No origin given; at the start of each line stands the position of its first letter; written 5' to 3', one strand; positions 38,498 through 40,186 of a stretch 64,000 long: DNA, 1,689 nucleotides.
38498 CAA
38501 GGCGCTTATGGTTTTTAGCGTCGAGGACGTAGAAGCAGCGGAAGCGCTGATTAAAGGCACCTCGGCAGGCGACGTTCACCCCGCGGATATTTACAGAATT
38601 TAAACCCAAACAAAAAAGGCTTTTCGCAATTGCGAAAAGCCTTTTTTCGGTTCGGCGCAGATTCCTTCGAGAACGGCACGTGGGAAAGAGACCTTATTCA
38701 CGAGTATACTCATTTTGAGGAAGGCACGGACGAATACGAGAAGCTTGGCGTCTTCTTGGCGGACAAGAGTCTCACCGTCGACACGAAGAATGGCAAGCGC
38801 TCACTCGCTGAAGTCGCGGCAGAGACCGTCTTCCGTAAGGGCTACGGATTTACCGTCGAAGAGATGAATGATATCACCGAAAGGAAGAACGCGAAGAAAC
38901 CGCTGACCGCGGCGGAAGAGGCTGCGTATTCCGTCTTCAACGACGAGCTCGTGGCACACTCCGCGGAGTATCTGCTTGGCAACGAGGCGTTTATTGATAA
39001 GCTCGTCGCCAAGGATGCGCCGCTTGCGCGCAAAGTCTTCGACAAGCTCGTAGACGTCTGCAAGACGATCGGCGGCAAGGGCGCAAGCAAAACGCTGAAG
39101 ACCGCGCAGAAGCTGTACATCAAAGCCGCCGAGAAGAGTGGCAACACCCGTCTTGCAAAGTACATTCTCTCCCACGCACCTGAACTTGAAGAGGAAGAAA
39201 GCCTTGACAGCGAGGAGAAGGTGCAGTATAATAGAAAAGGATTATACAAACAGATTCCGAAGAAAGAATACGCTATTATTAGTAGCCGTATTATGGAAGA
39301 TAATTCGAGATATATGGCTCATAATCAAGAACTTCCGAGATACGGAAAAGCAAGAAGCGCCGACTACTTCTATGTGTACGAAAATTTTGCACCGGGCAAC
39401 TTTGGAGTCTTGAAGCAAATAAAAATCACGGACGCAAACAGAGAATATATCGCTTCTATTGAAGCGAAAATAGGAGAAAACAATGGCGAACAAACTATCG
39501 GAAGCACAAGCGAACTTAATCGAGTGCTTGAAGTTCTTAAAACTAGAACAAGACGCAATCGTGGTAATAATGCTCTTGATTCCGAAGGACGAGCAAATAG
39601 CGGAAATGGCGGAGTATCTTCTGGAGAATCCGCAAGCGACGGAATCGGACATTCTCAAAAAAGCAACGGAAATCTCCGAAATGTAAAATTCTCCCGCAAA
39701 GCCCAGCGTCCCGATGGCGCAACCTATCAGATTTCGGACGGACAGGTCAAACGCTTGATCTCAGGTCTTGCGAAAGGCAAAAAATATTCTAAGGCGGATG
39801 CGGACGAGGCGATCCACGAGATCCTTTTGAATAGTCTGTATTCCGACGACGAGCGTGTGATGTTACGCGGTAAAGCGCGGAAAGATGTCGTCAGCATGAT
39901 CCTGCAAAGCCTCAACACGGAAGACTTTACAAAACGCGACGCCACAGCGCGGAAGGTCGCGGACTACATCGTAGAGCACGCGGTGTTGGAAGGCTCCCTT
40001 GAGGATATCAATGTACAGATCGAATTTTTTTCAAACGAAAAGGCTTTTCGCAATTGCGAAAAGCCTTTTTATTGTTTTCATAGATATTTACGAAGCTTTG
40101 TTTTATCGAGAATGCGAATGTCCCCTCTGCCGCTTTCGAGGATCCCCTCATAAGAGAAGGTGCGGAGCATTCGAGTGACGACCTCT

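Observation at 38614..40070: A 1.4-kb foreign block is bracketed by two identical copies of a 33-nt palindromic terminator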

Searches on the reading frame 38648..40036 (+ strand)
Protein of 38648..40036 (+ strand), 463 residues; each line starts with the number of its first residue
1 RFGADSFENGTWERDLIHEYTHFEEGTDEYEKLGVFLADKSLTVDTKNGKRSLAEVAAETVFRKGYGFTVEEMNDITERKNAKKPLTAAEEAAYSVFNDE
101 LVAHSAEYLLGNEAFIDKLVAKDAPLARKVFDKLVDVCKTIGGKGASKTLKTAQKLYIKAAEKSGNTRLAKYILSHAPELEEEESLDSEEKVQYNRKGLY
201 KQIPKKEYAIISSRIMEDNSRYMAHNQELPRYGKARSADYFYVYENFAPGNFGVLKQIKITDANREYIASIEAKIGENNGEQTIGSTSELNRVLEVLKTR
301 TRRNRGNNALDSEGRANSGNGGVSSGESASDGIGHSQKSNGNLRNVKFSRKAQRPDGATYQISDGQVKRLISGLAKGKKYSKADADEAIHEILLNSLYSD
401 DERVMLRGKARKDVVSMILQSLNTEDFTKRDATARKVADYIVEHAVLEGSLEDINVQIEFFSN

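Call 5: search_protein_families(library=pfam, proteins=[window:38648-40036:+], max_evalue=1)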
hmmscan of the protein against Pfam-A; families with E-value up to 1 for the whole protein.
window:38648-40036:+ (463 aa): 1 family
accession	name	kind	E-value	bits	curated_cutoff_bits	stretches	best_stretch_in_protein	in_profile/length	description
PF08387.15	FBD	-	0.14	12.5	22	0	168-181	29-42/46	FBD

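Call 7: search_protein_families(library=phrogs, proteins=[window:38648-40036:+], max_evalue=1)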
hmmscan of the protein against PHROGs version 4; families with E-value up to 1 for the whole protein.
window:38648-40036:+ (463 aa): 1 family
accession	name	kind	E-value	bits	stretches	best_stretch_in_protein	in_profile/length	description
phrog_5722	-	unknown function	0.038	15.4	0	104-140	15-51/95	-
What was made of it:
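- Tried and rejected: Pfam and PHROGs on the insert and the small ORF (calls 5, 7).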

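Call 8: search_dna_similar(query=window:38648-40036:+, collection=phages, mode=protein, max_evalue=0.001)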
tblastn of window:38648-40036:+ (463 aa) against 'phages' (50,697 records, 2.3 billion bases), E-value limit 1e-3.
No match.

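Call 9: search_dna_similar(query=window:38648-40036:+, collection=plasmids, mode=protein, max_evalue=0.001)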
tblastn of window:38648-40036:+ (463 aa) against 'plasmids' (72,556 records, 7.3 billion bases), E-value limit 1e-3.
No match.
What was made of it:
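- Tried and rejected: Searches that found nothing: tblastn of the insert against the GenBank phage and PLSDB plasmid collections (calls 8, 9).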

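Call 10: find_homologous_proteins(query=window:38648-40036:+)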
Query window:38648-40036:+ (463 aa): 12 proteins with E <= 0.001 among 8000 candidates.
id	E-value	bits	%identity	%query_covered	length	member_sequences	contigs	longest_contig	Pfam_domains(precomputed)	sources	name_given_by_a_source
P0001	1.3e-297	1005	100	100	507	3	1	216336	-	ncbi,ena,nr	ncbi:MAG: hypothetical protein E7609_00335 [Ruminococcaceae bacterium]|nr:hypothetical protein [Osci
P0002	1.7e-107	379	61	68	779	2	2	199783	PF18760.8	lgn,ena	-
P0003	2.5e-81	292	55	65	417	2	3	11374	-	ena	-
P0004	1.5e-71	260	56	54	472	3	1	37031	PF18814.7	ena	-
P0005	9.3e-69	251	62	35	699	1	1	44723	-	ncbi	-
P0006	4.3e-61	226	57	45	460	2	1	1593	PF18760.8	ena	-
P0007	2.5e-60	223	61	40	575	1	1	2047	-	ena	-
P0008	9.8e-60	221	68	35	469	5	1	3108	PF18760.8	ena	-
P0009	3.4e-59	219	56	44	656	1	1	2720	PF18760.8,PF18798.7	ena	-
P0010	3.5e-56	209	62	32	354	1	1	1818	-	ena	-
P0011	5.6e-41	159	43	42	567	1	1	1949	PF18798.7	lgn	-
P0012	1.3e-40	158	76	24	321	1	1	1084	PF00849.28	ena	-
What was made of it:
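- The source is a metagenome-assembled genome (call 10).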

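Call 14: find_encoding_contigs(protein=P0001, flank=4000, max_places=10)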
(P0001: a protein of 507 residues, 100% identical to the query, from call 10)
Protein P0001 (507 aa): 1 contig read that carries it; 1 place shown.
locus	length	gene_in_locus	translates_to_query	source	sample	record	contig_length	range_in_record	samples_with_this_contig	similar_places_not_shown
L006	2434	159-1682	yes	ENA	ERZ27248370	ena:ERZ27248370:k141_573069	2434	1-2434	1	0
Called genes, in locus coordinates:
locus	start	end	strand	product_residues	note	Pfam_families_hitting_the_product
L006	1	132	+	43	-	?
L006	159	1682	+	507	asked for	-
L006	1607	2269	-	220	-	PF00027:cNMP_binding (weak), PF13545:HTH_Crp_2, PF00325:Crp (weak)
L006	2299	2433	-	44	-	?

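Call 27: find_encoding_contigs(protein=P0002, flank=6000, max_places=4)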
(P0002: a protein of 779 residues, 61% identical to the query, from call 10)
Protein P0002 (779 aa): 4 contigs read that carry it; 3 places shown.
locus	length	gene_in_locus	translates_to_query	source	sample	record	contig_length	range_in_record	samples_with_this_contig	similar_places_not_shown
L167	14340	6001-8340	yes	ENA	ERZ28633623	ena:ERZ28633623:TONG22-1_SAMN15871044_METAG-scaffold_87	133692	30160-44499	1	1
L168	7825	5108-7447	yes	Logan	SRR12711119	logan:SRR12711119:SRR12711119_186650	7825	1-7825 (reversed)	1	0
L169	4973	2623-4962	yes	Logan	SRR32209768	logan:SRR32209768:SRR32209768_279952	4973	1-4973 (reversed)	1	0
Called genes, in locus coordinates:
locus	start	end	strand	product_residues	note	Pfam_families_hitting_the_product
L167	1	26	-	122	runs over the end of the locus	PF12844:HTH_19 (weak), PF01381:HTH_3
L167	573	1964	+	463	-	PF13353:Fer4_12, PF04055:Radical_SAM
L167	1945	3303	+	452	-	PF01276:OKR_DC_1, PF05889:SepSecS (weak), PF03711:OKR_DC_1_C (weak)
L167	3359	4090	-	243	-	PF01061:ABC2_membrane, PF12698:ABC2_membrane_3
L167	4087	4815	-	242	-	PF00005:ABC_tran, PF13304:AAA_21 (weak)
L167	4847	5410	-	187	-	PF13305:TetR_C_33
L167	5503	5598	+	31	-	-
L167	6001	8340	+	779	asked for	PF18760:ART-PolyVal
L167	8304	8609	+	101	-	-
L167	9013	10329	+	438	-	PF02638:GHL10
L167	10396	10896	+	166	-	PF00080:Sod_Cu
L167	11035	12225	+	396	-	PF22020:RlmL_1st, PF02926:THUMP, PF01170:UPF0020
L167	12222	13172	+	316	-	PF00389:2-Hacid_dh, PF02826:2-Hacid_dh_C, PF00670:AdoHcyase_NAD (weak)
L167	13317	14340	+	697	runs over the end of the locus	-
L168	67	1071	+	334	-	PF04055:Radical_SAM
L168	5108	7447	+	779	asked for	PF18760:ART-PolyVal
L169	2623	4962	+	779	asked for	PF18760:ART-PolyVal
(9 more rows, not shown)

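Call 28: find_encoding_contigs(protein=P0005, flank=6000, max_places=4)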
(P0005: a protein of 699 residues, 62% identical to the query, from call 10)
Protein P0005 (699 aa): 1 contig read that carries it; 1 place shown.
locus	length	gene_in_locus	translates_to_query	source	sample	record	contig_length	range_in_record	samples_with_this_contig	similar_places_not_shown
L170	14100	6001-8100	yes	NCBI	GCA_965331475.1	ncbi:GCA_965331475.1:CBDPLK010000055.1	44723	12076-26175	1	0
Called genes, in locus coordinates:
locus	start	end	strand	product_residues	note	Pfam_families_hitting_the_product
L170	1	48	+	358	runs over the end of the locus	PF00814:TsaD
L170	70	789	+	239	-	PF06971:Put_DNA-bind_N, PF02629:CoA_binding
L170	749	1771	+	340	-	PF07261:DnaB_2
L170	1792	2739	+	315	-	PF01695:IstB_IS21, PF00308:Bac_DnaA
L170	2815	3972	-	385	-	PF00149:Metallophos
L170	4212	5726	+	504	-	PF02384:N6_Mtase (weak), PF05175:MTS (faint), PF07669:Eco57I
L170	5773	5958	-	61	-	-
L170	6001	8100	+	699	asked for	-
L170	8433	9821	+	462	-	PF01554:MatE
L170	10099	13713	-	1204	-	PF04997:RNA_pol_Rpb1_1, PF00623:RNA_pol_Rpb1_2, PF04983:RNA_pol_Rpb1_3, PF05000:RNA_pol_Rpb1_4, PF04998:RNA_pol_Rpb1_5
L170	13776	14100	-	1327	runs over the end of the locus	PF04563:RNA_pol_Rpb2_1, PF04561:RNA_pol_Rpb2_2, PF04565:RNA_pol_Rpb2_3, PF10385:RNA_pol_Rpb2_45, PF00562:RNA_pol_Rpb2_6, PF04560:RNA_pol_Rpb2_7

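Call 29: find_encoding_contigs(protein=P0004, flank=6000, max_places=4)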
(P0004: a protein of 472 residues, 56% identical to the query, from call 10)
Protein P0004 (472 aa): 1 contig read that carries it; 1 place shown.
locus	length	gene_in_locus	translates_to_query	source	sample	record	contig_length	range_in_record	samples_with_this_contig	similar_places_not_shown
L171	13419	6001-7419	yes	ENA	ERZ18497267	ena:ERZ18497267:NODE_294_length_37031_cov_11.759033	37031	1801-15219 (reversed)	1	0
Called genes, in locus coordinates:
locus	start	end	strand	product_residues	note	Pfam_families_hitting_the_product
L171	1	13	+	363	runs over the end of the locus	PF00078:RVT_1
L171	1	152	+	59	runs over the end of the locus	-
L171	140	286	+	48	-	-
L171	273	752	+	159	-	-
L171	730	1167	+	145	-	-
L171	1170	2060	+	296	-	-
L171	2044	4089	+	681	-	-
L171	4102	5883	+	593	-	-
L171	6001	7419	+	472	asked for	PF18814:PBECR5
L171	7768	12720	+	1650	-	PF18760:ART-PolyVal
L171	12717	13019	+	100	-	-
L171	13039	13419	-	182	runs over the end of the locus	-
